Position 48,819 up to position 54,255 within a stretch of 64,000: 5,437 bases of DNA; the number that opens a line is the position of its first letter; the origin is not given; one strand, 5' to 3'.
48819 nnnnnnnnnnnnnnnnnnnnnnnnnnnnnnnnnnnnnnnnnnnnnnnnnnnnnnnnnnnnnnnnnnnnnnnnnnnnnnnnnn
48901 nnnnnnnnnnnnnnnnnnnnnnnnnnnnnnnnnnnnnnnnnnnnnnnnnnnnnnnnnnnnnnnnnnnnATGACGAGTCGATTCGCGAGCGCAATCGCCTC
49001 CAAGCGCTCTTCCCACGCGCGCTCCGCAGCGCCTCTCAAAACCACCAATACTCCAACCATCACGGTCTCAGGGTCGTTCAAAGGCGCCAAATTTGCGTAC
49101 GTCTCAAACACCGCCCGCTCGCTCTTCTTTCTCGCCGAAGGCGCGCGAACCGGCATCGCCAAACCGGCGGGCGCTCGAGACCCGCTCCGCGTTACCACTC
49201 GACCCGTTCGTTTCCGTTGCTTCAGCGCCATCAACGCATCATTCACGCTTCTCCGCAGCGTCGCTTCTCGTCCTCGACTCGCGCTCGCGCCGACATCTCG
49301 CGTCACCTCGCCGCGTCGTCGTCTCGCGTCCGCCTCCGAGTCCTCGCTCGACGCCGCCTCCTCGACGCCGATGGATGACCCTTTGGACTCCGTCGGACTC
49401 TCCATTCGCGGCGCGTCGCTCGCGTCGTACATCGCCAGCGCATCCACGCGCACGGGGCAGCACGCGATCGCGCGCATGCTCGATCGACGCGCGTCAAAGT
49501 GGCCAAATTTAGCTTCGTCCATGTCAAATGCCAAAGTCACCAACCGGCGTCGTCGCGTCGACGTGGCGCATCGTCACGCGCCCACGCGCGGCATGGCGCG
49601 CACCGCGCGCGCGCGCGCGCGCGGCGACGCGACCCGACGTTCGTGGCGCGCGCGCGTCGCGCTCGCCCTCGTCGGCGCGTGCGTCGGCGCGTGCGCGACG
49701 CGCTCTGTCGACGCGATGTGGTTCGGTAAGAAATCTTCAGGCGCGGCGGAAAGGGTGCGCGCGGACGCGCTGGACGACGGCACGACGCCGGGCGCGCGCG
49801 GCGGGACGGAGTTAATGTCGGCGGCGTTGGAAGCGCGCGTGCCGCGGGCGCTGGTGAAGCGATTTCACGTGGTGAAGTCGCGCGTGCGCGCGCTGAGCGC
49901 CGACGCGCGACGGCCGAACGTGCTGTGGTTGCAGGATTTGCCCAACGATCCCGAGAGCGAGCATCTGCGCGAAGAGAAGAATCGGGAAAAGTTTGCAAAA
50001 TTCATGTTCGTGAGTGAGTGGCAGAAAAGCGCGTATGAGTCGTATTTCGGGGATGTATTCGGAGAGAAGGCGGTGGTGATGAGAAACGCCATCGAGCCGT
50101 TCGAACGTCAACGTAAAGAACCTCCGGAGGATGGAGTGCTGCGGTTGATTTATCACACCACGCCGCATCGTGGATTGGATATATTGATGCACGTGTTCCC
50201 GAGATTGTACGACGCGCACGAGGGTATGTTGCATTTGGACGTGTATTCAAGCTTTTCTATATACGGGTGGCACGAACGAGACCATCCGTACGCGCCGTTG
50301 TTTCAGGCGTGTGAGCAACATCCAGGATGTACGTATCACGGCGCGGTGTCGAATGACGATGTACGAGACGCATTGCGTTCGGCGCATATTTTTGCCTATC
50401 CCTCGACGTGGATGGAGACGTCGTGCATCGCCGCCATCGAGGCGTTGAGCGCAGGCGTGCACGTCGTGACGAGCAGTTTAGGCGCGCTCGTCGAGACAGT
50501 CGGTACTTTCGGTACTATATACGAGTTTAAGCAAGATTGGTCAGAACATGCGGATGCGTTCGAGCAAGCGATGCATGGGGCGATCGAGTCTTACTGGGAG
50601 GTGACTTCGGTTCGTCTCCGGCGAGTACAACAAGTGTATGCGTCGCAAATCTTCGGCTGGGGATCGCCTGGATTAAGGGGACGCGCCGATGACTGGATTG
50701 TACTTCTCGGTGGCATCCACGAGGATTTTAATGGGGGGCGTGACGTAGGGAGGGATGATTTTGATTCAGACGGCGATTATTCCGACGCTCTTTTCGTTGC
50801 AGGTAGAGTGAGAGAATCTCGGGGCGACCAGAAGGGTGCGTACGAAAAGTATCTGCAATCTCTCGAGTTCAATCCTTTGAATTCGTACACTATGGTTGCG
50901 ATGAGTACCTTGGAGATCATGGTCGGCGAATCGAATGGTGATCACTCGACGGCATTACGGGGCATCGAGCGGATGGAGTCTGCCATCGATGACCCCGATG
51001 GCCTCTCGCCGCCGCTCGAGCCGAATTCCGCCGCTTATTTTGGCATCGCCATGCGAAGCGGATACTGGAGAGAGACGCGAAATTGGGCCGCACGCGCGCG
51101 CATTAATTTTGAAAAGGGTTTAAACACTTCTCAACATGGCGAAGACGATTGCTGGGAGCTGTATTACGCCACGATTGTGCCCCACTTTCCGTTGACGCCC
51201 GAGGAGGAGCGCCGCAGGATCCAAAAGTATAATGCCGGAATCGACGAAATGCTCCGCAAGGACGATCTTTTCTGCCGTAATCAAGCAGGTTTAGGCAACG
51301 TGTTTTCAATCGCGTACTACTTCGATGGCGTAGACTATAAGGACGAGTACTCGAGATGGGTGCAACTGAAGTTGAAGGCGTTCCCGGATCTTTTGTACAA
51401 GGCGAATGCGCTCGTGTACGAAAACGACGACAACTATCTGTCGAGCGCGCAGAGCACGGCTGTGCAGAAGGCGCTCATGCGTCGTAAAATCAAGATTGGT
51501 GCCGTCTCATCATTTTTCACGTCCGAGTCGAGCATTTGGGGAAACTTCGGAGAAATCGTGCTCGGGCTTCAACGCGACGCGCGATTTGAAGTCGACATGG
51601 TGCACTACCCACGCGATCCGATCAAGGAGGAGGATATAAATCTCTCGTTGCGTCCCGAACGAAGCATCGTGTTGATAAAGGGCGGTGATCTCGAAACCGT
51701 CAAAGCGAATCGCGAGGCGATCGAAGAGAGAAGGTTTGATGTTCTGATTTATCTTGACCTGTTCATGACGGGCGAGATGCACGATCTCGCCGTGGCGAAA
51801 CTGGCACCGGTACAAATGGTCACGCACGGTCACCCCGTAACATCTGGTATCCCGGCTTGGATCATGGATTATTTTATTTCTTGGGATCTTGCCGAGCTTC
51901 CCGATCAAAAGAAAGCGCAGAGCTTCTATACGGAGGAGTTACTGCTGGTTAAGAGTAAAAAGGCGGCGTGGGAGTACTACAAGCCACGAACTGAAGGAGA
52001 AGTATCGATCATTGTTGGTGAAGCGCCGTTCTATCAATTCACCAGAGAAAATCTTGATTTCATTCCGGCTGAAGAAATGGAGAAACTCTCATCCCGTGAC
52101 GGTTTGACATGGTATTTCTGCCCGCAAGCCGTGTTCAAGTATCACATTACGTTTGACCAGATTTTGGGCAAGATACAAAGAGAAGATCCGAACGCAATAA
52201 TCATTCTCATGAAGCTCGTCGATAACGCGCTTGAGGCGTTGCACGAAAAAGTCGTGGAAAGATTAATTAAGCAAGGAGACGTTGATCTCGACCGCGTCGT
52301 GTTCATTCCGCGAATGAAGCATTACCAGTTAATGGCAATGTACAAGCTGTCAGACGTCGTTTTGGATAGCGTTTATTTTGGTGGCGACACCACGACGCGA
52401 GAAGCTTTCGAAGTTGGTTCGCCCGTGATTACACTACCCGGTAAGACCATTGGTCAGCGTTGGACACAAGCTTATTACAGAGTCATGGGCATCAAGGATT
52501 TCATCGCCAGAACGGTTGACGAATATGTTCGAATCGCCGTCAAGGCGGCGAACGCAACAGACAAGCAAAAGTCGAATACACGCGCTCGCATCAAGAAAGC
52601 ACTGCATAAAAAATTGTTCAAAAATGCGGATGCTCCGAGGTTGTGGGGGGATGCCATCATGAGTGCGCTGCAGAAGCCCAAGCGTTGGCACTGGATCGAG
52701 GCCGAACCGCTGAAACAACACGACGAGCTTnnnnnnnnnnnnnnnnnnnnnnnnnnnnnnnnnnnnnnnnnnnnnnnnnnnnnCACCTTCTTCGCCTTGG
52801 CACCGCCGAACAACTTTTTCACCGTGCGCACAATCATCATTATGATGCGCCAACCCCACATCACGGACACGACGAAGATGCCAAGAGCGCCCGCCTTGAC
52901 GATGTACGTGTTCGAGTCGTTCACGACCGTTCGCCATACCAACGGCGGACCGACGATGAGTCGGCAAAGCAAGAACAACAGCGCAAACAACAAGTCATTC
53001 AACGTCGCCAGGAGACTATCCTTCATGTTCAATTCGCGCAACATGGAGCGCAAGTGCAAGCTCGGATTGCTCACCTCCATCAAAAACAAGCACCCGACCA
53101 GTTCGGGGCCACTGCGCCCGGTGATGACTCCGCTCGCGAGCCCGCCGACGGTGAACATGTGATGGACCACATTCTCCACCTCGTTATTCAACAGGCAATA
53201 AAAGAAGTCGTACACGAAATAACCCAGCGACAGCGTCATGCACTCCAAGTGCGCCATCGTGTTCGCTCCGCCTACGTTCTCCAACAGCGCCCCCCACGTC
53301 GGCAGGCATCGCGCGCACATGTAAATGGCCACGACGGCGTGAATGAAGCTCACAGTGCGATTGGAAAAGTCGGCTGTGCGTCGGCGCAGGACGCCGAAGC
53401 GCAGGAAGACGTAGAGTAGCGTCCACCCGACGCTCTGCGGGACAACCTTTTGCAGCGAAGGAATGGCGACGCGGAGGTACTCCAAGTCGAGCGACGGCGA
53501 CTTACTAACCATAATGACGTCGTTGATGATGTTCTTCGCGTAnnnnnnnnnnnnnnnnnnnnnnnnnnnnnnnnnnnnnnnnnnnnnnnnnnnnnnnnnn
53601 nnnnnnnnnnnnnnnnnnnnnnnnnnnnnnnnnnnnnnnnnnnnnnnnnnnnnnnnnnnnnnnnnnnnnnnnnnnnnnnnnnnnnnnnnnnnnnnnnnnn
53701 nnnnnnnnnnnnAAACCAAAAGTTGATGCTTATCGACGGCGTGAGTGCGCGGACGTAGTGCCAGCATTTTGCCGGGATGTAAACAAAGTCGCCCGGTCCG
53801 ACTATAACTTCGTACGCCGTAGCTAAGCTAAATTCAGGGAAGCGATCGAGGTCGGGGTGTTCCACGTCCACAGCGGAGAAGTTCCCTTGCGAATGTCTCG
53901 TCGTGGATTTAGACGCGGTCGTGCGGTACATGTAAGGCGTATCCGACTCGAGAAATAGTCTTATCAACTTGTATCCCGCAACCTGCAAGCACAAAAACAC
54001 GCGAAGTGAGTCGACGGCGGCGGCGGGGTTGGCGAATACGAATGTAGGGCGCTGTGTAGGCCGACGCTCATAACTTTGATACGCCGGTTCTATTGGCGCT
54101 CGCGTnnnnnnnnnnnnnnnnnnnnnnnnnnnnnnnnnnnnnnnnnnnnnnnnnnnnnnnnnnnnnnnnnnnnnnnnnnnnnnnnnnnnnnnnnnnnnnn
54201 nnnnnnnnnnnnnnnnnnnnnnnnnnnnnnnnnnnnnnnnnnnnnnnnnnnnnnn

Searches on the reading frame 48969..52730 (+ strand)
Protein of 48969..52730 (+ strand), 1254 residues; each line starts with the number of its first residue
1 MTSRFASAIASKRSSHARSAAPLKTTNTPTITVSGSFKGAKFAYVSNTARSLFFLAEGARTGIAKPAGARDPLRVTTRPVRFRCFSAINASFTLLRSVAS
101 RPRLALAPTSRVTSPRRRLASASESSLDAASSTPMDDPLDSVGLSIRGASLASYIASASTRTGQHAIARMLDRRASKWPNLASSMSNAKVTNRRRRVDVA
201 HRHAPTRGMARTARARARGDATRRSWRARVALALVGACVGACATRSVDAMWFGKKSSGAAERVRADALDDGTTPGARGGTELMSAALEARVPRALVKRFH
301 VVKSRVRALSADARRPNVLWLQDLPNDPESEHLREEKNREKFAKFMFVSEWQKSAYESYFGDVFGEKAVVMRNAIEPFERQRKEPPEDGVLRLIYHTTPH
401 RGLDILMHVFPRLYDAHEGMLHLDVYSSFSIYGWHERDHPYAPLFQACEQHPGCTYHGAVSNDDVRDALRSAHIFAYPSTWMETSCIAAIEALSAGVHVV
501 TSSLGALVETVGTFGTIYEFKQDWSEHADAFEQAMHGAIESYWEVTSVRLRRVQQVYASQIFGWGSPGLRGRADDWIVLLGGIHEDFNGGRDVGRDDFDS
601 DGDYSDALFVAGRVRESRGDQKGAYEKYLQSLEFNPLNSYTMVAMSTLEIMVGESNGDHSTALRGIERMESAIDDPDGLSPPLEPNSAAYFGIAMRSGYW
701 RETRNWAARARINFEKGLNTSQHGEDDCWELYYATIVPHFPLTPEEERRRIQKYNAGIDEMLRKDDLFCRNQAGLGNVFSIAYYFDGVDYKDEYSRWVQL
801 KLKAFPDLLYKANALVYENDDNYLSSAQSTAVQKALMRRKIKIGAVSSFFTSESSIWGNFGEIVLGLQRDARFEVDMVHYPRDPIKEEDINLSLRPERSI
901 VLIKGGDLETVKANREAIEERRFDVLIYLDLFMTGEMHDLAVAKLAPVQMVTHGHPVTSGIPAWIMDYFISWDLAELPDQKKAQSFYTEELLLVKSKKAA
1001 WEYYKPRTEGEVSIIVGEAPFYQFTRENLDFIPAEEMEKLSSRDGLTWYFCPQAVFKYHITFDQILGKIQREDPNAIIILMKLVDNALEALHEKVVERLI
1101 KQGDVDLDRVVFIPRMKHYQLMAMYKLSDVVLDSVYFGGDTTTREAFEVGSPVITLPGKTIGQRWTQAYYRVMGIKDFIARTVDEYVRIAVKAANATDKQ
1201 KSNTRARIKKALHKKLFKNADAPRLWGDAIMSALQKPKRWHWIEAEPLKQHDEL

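Call 46: search_protein_families(library=pfam, proteins=[window:48969-52730:+], max_evalue=0.001)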
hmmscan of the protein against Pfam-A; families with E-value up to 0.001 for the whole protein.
window:48969-52730:+ (1254 aa): 3 families
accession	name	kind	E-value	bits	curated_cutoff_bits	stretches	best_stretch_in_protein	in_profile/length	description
PF13844.12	Glyco_transf_41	-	1.2e-18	67.1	25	1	1068-1214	390-530/543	Glycosyl transferase family 41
PF00534.26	Glycos_transf_1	-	2e-15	57.2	26.4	1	384-537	11-158/172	Glycosyl transferases group 1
PF13692.12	Glyco_trans_1_4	-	1.2e-13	51.9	27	1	399-533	13-138/142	Glycosyl transferases group 1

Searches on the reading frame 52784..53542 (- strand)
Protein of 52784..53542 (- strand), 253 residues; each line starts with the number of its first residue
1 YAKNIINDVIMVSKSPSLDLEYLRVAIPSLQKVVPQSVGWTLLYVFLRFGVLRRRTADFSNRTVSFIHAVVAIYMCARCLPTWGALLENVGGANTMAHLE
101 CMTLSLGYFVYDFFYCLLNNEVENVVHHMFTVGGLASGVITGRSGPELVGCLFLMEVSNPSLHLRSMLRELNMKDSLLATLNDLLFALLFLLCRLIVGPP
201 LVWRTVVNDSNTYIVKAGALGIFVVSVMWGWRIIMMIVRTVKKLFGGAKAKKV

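Call 46: search_protein_families(library=pfam, proteins=[window:52784-53542:-], max_evalue=0.001)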
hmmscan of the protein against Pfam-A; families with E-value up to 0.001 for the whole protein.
window:52784-53542:- (253 aa): 1 family
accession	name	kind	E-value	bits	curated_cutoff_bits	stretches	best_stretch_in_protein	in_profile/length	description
PF03798.21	TRAM_LAG1_CLN8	-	8.7e-24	85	24.6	1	58-234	1-197/198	TLC domain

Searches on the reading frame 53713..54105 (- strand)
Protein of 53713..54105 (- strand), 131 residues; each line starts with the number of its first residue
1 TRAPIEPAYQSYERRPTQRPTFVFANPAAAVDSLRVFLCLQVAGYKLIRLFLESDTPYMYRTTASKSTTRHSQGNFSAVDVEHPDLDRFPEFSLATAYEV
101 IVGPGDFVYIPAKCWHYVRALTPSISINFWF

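Call 46: search_protein_families(library=pfam, proteins=[window:53713-54105:-], max_evalue=0.001)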
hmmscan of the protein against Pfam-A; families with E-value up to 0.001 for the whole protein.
window:53713-54105:- (131 aa): 4 families
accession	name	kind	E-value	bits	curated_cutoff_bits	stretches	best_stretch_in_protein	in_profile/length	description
PF13621.12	Cupin_8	-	7.6e-21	75.6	27.4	1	39-131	156-246/252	Cupin-like domain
PF08007.18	JmjC_2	-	7.4e-06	26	22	1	81-127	71-115/127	JmjC domain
PF07883.17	Cupin_2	-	0.0001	22.4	27.2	1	99-122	37-60/70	Cupin domain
PF02373.28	JmjC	-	0.00012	22.9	24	1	97-129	80-112/114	JmjC domain, hydroxylase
